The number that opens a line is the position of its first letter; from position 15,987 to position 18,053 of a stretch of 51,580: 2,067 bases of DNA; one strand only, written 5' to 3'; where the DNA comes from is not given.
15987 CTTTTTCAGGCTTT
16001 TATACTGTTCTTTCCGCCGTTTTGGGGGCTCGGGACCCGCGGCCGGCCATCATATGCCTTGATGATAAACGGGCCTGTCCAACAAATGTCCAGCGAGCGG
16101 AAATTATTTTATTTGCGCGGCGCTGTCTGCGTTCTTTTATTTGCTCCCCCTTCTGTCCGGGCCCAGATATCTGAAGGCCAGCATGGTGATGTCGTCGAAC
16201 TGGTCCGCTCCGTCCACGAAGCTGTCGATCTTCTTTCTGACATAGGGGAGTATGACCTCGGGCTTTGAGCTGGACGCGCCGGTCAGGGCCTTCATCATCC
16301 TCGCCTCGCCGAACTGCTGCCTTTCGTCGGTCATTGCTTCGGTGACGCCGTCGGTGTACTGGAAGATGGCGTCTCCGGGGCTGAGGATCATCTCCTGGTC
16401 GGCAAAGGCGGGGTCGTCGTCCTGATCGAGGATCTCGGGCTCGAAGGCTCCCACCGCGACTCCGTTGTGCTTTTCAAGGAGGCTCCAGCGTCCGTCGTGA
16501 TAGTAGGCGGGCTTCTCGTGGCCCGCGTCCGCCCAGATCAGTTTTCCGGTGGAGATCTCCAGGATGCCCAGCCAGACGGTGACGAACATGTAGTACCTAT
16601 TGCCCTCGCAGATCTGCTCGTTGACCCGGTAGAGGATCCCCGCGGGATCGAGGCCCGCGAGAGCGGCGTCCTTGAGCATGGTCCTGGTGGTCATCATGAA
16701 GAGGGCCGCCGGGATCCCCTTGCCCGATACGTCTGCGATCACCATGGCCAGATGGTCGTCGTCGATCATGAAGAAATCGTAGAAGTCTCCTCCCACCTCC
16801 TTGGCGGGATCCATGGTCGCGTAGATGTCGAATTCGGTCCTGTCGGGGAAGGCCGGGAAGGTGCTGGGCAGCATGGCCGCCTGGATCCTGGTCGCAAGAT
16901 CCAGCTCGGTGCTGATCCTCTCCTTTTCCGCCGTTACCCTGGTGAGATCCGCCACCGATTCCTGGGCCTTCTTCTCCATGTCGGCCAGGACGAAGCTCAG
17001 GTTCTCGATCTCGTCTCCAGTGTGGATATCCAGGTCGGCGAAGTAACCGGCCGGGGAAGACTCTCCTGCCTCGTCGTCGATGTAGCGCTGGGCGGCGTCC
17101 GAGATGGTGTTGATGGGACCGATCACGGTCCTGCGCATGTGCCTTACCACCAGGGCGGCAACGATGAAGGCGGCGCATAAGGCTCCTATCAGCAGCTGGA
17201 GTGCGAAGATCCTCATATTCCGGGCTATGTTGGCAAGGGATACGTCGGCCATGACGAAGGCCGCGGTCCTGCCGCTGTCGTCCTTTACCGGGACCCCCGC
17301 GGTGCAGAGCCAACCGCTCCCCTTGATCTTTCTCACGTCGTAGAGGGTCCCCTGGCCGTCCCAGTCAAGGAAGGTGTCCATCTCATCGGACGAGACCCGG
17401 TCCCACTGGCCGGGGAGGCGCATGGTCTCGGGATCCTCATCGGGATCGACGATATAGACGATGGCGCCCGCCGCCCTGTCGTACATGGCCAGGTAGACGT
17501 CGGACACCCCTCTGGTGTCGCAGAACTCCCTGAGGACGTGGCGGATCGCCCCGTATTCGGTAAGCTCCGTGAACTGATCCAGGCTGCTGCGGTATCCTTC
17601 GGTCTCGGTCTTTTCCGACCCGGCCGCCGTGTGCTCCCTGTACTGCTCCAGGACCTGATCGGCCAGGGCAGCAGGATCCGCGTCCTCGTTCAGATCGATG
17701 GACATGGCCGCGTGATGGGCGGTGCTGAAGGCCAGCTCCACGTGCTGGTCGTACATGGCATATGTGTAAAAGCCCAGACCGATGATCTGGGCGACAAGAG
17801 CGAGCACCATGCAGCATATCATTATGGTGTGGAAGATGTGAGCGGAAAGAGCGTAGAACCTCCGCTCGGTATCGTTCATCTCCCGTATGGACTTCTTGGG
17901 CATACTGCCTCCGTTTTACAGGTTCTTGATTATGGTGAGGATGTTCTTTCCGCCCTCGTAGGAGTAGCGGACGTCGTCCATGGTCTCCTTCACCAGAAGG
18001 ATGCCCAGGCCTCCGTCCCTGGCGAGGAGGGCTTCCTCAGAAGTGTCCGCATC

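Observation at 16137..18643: STAS / serine-kinase / membrane PP2C partner-switching module embedded in the secretion operon, with no sigma factor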

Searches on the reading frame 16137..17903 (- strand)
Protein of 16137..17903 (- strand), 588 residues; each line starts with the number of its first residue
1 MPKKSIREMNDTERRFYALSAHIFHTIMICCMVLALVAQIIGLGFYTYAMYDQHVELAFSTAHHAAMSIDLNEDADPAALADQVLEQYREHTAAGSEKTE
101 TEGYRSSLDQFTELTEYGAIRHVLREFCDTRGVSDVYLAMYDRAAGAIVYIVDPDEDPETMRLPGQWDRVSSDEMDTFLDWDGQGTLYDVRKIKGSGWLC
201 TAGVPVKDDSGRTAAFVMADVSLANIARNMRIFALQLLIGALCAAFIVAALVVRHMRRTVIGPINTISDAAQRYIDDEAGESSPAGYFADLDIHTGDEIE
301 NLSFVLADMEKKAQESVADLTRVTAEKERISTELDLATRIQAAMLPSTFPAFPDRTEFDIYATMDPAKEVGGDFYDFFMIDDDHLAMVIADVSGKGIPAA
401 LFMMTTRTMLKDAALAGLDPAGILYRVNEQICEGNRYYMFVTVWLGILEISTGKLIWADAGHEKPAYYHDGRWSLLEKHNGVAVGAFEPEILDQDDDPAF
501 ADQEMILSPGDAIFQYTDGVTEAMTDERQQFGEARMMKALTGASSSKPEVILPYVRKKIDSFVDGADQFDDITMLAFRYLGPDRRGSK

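Call 4: search_protein_families(library=pfam, proteins=[window:16137-17903:-], max_evalue=0.01)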
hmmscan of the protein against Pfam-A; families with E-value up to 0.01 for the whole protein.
window:16137-17903:- (588 aa): 1 family
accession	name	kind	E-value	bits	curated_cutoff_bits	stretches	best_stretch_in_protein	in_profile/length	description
PF07228.17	SpoIIE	-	2.3e-44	152.1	25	1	381-579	1-191/192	Stage II sporulation protein E (SpoIIE)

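Call 9: find_homologous_proteins(query=window:16137-17903:-, max_evalue=1e-10)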
Query window:16137-17903:- (588 aa): 8000 proteins with E <= 1e-10 among 8000 candidates; the best 120 are listed.
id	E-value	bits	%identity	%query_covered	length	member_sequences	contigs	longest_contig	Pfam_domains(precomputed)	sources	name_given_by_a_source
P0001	0.0e+0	1299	98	100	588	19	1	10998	PF07228.18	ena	-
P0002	9.6e-209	713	55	99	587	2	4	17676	PF07228.18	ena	-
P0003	5.5e-202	690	55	99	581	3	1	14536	PF07228.18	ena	-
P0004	1.7e-201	689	54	98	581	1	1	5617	PF07228.18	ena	-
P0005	2.0e-201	688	53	99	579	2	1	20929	PF07228.18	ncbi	-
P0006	4.5e-200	684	55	99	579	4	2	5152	PF07228.18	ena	-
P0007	6.7e-199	680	54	97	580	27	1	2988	PF07228.18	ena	-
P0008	3.8e-198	678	51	100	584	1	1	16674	PF07228.18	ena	-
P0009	2.1e-196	672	52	99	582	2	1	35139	PF07228.18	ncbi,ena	-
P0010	2.1e-191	655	52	99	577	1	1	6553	PF07228.18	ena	-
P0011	1.4e-190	653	51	99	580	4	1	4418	PF07228.18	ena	-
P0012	1.9e-190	652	52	99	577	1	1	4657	PF07228.18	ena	-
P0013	4.9e-190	651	50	99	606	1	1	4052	PF07228.18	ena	-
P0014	2.0e-189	649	52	99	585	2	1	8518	PF07228.18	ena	-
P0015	2.7e-185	635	50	97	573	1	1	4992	PF07228.18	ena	-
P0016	3.3e-185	635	52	98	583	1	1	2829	PF07228.18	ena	-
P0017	1.6e-184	633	49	98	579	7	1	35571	PF07228.18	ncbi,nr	ncbi:MAG: SpoIIE family protein phosphatase [Lachnospiraceae bacterium]|nr:SpoIIE family protein pho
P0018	8.9e-184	630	50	99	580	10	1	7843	PF07228.18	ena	-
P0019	2.9e-183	629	50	99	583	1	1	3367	PF07228.18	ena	-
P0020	2.1e-182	626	50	100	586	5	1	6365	PF07228.18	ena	-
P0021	1.5e-180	620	49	98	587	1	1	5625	PF07228.18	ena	-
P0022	4.1e-180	618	50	99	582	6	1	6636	PF07228.18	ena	-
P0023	4.8e-179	615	51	98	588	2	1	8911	PF07228.18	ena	-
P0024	4.5e-178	611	47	99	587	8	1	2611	PF07228.18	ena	-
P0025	6.7e-178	611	49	99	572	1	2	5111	PF07228.18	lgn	-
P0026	2.2e-177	609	49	100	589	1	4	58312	PF07228.18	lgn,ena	-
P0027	4.2e-177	608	50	99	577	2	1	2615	PF07228.18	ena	-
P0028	2.0e-176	606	50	98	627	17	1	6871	PF07228.18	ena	-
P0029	3.1e-176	605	51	94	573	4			PF07228.18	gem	-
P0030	4.8e-175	601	49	99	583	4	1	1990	PF07228.18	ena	-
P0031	1.2e-174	600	49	99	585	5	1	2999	PF07228.18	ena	-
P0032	1.9e-174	599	48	99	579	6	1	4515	PF07228.18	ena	-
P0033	4.7e-174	598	49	98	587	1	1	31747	PF07228.18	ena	-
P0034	1.2e-173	597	49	99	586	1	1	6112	PF07228.18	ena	-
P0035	1.4e-173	596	49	99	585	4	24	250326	PF07228.18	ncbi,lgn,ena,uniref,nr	ncbi:MAG: SpoIIE family protein phosphatase [Ruminococcus sp.]|uniref:SpoIIE family protein phosphat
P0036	1.9e-173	596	49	99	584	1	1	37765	PF07228.18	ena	-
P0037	2.9e-173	595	47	100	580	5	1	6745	PF07228.18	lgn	-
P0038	3.4e-173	595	49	99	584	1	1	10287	PF07228.18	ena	-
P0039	2.1e-172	593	47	99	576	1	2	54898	PF07228.18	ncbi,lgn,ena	-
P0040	2.3e-172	593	48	98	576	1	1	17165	PF07228.18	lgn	-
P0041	3.1e-172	592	49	99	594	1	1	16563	PF07228.18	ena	-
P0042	6.3e-172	591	48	99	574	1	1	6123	PF07228.18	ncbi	-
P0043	1.1e-171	590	48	99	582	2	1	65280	PF07228.18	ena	-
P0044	1.5e-171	590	48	99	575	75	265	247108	PF07228.18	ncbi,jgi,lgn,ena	jgi:sigma-B regulation protein RsbU (phosphoserine phosphatase)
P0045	2.6e-171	589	48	100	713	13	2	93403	PF13581.13,PF07228.18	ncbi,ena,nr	ncbi:MAG: SpoIIE family protein phosphatase [Lachnospiraceae bacterium]|nr:SpoIIE family protein pho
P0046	6.2e-171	588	48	99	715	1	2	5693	PF13581.13,PF07228.18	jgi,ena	-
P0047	7.7e-171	587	48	98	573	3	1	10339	PF07228.18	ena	-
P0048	7.7e-171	587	49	94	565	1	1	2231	PF07228.18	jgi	-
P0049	1.1e-170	587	46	99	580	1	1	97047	PF07228.18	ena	-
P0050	1.8e-170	586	47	99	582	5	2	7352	PF07228.18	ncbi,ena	-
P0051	2.6e-170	586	49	96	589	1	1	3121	PF07228.18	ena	-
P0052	5.2e-170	585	47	99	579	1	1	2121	PF07228.18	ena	-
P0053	5.3e-170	585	48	99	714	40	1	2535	PF13581.13,PF07228.18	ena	-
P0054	5.8e-170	585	47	100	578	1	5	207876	PF07228.18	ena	-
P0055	7.0e-170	584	47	99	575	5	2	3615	PF07228.18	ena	-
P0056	9.3e-170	584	47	99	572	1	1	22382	PF07228.18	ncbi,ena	-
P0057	1.0e-169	584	48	100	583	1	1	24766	PF07228.18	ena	-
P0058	1.5e-169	583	46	98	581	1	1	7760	PF07228.18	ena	-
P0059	1.8e-169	583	48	99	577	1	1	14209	PF07228.18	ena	-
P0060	1.8e-169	583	49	96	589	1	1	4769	PF07228.18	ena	-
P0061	2.0e-169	583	49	98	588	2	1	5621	PF07228.18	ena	-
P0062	2.1e-169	583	48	99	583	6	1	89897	PF07228.18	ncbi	-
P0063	2.2e-169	583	47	99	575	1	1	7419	PF07228.18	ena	-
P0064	3.4e-169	582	47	99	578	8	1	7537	PF07228.18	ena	-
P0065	4.0e-169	582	47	100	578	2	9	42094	PF07228.18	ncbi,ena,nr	ncbi:MAG: SpoIIE family protein phosphatase [Ruminococcus sp.]|nr:SpoIIE family protein phosphatase 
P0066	4.9e-169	582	47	99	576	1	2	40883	PF07228.18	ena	-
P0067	6.1e-169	581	47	99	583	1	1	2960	PF07228.18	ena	-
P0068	7.7e-169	581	48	99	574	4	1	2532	PF07228.18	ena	-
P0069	9.9e-169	581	49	98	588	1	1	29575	PF07228.18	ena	-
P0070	1.1e-168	580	47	99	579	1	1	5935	PF07228.18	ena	-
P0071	1.2e-168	580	47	100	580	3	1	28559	PF07228.18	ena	-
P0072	1.2e-168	580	49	99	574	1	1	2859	PF07228.18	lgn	-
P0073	1.4e-168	580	47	99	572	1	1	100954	PF07228.18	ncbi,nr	ncbi:MAG: PP2C family protein-serine/threonine phosphatase [Firmicutes bacterium]|nr:PP2C family pro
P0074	1.4e-168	580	47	100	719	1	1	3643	PF13581.13,PF07228.18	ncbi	-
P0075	2.6e-168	579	48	99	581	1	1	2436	PF07228.18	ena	-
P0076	2.7e-168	579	47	99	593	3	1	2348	PF07228.18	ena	-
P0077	4.6e-168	578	48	99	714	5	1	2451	PF13581.13,PF07228.18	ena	-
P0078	5.2e-168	578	48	99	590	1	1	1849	PF07228.18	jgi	-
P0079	7.4e-168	578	49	99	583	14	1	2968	PF07228.18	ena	-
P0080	7.5e-168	578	48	100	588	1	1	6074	PF07228.18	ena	-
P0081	8.0e-168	578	47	99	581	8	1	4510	PF07228.18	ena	-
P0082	1.2e-167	577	47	98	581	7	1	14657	PF07228.18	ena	-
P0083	1.2e-167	577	47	99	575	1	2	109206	PF07228.18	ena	-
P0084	1.6e-167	577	48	99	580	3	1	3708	PF07228.18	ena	-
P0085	1.7e-167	576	48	99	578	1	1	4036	PF07228.18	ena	-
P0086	1.9e-167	576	47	99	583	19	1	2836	PF07228.18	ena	-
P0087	3.1e-167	576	46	99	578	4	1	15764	PF07228.18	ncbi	-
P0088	3.3e-167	575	46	100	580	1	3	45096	PF07228.18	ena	-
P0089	8.4e-167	574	49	97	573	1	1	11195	PF07228.18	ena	-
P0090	1.2e-166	574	47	100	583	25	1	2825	PF07228.18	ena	-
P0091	1.4e-166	573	45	99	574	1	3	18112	PF07228.18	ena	-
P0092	1.4e-166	573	46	99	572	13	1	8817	PF07228.18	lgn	-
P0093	2.1e-166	573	47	99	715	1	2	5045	PF13581.13,PF07228.18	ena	-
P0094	2.4e-166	573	48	99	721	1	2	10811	PF13581.13,PF07228.18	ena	-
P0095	3.3e-166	572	47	99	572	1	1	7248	PF07228.18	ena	-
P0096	3.3e-166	572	47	99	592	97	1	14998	PF07228.18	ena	-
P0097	3.5e-166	572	46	98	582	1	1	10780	PF07228.18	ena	-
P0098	3.5e-166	572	48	98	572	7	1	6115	PF07228.18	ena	-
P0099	5.6e-166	571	46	99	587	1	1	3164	PF07228.18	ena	-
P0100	7.2e-166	571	45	99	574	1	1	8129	PF07228.18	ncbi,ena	-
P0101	9.5e-166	571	47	99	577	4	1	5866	PF07228.18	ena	-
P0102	1.0e-165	571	47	99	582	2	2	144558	PF07228.18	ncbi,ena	-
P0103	1.1e-165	570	47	97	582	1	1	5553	PF07228.18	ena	-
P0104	1.1e-165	570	47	100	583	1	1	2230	PF07228.18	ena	-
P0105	1.2e-165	570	47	99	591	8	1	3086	PF07228.18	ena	-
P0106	1.4e-165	570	46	99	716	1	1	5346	PF13581.13,PF07228.18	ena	-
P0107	2.0e-165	570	47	100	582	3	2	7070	PF07228.18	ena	-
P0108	2.2e-165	569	47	100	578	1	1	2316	PF07228.18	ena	-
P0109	2.4e-165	569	47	99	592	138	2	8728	PF07228.18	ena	-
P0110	2.5e-165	569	47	99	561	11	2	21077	PF07228.18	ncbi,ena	-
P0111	3.4e-165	569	48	99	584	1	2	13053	PF07228.18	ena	-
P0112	3.9e-165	569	47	99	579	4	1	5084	PF07228.18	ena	-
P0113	4.3e-165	569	47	99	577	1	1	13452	PF07228.18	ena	-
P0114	4.7e-165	568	46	99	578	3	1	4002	PF07228.18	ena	-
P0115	5.7e-165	568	47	100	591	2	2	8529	PF07228.18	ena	-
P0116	6.1e-165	568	48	98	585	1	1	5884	PF07228.18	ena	-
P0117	9.4e-165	567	48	99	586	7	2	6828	PF07228.18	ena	-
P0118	1.0e-164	567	47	99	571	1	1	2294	PF07228.18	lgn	-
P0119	1.2e-164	567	47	99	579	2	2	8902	PF07228.18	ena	-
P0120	1.8e-164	567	47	99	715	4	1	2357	PF13581.13,PF07228.18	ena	-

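Call 11: find_encoding_contigs(protein=P0044, flank=10000, max_places=3)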
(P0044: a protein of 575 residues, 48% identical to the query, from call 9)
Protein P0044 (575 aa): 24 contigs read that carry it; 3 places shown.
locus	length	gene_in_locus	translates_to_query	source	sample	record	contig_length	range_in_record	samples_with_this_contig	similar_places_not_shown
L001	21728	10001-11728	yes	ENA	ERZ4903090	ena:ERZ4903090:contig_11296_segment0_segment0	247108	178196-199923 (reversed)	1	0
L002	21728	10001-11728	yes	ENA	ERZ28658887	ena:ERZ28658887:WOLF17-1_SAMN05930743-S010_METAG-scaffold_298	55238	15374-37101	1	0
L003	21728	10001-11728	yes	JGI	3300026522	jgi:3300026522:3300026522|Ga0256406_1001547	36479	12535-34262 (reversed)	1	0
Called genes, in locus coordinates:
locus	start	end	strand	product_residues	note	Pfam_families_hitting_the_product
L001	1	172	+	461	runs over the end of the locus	-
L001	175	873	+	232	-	-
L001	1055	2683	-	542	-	PF05598:DUF772, PF01609:DDE_Tnp_1 (weak), PF13751:DDE_Tnp_1_6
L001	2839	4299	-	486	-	PF06782:UPF0236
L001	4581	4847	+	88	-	PF07862:Nif11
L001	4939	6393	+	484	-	PF04055:Radical_SAM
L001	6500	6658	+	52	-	-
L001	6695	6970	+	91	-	-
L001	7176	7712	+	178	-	PF01183:Glyco_hydro_25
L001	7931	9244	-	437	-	PF01548:DEDD_Tnp_IS110, PF02371:Transposase_20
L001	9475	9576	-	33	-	-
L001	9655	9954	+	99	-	PF01740:STAS, PF13466:STAS_2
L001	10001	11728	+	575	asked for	PF07228:SpoIIE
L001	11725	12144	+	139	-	PF13581:HATPase_c_2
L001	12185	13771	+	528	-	-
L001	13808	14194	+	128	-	-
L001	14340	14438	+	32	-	-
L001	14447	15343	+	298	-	-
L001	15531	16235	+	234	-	PF00459:Inositol_P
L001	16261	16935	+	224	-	PF18475:PIN7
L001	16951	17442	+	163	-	PF00293:NUDIX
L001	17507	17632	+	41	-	-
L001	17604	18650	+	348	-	PF02661:Fic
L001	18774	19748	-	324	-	PF00294:PfkB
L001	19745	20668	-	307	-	PF00561:Abhydrolase_1, PF12146:Hydrolase_4, PF12697:Abhydrolase_6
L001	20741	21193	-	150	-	-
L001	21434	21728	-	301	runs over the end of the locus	PF00795:CN_hydrolase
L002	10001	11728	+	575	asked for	PF07228:SpoIIE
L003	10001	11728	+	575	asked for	PF07228:SpoIIE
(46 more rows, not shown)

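Call 12: find_encoding_contigs(protein=P0035, flank=10000, max_places=3)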
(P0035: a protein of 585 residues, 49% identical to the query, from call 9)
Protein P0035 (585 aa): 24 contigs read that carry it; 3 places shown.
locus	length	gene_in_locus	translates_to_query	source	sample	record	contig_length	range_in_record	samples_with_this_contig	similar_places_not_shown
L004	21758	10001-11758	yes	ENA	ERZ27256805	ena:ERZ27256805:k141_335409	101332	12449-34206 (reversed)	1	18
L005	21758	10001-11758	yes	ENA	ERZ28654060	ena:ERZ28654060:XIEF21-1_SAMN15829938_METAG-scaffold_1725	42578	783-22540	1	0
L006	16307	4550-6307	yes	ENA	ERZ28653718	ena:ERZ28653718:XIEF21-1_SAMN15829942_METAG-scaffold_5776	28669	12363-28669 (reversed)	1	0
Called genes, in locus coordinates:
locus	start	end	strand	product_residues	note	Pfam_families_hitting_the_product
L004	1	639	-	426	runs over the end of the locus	PF06050:HGD-D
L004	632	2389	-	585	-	PF00037:Fer4 (faint), PF13534:Fer4_17 (faint), PF12801:Fer4_5 (weak), PF13183:Fer4_8 (faint), PF13187:Fer4_9, PF12838:Fer4_7, PF13237:Fer4_10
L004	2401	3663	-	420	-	PF06050:HGD-D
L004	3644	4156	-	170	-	-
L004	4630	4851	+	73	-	PF01381:HTH_3, PF13443:HTH_26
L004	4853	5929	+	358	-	PF07804:HipA_C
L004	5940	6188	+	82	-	-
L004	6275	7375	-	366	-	PF11185:DUF2971 (weak)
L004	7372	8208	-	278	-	-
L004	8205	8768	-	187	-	PF02796:HTH_7, PF08279:HTH_11 (weak), PF13384:HTH_23, PF13936:HTH_38 (weak)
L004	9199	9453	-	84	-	PF00269:SASP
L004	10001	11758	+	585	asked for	PF07228:SpoIIE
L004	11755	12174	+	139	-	PF13581:HATPase_c_2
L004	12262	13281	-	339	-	PF00561:Abhydrolase_1, PF12146:Hydrolase_4, PF12697:Abhydrolase_6, PF12695:Abhydrolase_5 (faint)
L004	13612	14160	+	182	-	PF00664:ABC_membrane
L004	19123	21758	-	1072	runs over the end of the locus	PF07494:Reg_prop (faint), PF07228:SpoIIE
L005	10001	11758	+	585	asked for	PF07228:SpoIIE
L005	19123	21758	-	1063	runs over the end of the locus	PF07494:Reg_prop (faint), PF07228:SpoIIE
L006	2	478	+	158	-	?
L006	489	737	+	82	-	-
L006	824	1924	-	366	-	PF11185:DUF2971 (weak)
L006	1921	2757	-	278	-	-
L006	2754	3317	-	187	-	PF02796:HTH_7, PF08279:HTH_11 (weak), PF13384:HTH_23, PF13936:HTH_38 (weak)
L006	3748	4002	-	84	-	PF00269:SASP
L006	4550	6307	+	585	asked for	PF07228:SpoIIE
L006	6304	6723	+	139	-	PF13581:HATPase_c_2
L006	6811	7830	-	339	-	PF00561:Abhydrolase_1, PF12146:Hydrolase_4, PF12697:Abhydrolase_6, PF12695:Abhydrolase_5 (faint)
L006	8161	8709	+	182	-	PF00664:ABC_membrane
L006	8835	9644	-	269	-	PF13350:Y_phosphatase3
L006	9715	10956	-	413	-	PF00501:AMP-binding, PF14535:AMP-binding_C_2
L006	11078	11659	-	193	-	PF01558:POR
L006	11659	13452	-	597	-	PF01855:POR_N, PF12837:Fer4_6 (faint), PF02775:TPP_enzyme_C, PF13237:Fer4_10 (weak), PF14697:Fer4_21 (weak), PF00037:Fer4 (weak)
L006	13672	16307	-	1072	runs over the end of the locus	PF07494:Reg_prop (faint), PF07228:SpoIIE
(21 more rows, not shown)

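Call 13: find_encoding_contigs(protein=P0009, flank=10000, max_places=2)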
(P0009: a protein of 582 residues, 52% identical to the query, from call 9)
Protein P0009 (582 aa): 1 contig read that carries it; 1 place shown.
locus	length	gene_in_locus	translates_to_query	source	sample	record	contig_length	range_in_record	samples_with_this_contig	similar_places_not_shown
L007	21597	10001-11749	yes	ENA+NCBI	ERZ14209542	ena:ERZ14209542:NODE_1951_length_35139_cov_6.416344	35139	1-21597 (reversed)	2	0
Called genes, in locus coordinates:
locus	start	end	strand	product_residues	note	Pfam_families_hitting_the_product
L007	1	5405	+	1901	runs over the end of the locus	PF01477:PLAT (faint)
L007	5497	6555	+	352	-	-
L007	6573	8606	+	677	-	PF02534:T4SS-DNA_transf, PF00270:DEAD (faint), PF10412:TrwB_AAD_bind, PF12696:TraG-D_C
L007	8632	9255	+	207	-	-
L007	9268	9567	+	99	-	PF01740:STAS, PF13466:STAS_2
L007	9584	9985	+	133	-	PF13581:HATPase_c_2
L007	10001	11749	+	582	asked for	PF07228:SpoIIE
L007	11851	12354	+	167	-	-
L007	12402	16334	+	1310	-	-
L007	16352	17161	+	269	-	-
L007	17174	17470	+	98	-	PF01740:STAS, PF13466:STAS_2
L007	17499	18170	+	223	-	-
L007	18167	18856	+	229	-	PF00535:Glycos_transf_2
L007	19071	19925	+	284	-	PF27902:Lepto_4Cys (faint), PF00497:SBP_bac_3, PF10613:Lig_chan-Glu_bd (weak)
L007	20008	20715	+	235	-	PF00528:BPD_transp_1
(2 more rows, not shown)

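Call 14: find_encoding_contigs(protein=P0005, flank=10000, max_places=2)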
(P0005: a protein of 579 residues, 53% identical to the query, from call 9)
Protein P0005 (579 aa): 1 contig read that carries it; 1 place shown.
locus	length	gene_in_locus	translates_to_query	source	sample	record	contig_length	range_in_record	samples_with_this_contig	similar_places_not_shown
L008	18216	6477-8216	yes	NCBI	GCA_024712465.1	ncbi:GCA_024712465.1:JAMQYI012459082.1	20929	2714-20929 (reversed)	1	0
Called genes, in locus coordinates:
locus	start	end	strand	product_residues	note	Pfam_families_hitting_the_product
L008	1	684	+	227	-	?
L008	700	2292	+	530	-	PF00375:SDF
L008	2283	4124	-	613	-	PF00664:ABC_membrane, PF02463:SMC_N (faint), PF00005:ABC_tran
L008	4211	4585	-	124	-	PF07411:DUF1508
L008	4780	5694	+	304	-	PF06325:PrmA, PF02475:TRM5-TYW2_MTfase (weak), PF05175:MTS, PF13489:Methyltransf_23 (faint), PF13649:Methyltransf_25 (weak), PF13847:Methyltransf_31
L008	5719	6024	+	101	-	PF01740:STAS, PF13466:STAS_2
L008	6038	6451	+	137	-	PF13581:HATPase_c_2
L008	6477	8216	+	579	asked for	PF07228:SpoIIE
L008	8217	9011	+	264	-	PF00581:Rhodanese, PF18050:Cyclophil_like2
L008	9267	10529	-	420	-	PF13936:HTH_38 (weak)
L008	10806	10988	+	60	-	-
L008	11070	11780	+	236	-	PF08238:Sel1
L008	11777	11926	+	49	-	-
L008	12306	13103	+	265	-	PF20586:DUF6788 (weak)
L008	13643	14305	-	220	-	-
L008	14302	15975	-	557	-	PF00128:Alpha-amylase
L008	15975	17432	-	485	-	PF08323:Glyco_transf_5, PF00534:Glycos_transf_1, PF13692:Glyco_trans_1_4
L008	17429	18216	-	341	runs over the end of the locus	PF00483:NTP_transferase (weak), PF25247:LbH_GLGC (faint), PF25084:LbH_EIF2B, PF24894:Hexapep_GlmU, PF25087:GMPPB_C (weak)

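Call 15: find_encoding_contigs(protein=P0002, flank=10000, max_places=3)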
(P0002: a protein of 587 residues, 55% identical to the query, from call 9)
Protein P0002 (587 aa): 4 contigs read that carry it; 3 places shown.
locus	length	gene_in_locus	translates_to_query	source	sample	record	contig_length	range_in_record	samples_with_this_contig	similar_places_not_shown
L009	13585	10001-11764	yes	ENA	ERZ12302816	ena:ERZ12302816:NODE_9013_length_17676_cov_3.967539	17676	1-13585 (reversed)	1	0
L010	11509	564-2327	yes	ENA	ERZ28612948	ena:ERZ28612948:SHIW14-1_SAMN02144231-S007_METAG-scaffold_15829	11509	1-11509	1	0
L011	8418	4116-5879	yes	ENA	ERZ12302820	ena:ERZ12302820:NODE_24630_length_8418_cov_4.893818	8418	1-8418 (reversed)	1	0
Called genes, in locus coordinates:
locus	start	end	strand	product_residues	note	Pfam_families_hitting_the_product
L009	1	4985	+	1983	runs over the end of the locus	-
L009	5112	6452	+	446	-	-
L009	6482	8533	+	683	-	PF02534:T4SS-DNA_transf, PF10412:TrwB_AAD_bind, PF12696:TraG-D_C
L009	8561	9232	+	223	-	-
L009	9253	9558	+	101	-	PF01740:STAS, PF13466:STAS_2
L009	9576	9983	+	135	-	PF13581:HATPase_c_2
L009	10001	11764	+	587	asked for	PF07228:SpoIIE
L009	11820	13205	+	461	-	-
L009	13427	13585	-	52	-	?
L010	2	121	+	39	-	?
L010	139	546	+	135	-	PF13581:HATPase_c_2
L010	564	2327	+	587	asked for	PF07228:SpoIIE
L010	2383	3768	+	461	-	-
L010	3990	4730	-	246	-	-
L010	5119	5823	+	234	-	-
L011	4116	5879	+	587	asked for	PF07228:SpoIIE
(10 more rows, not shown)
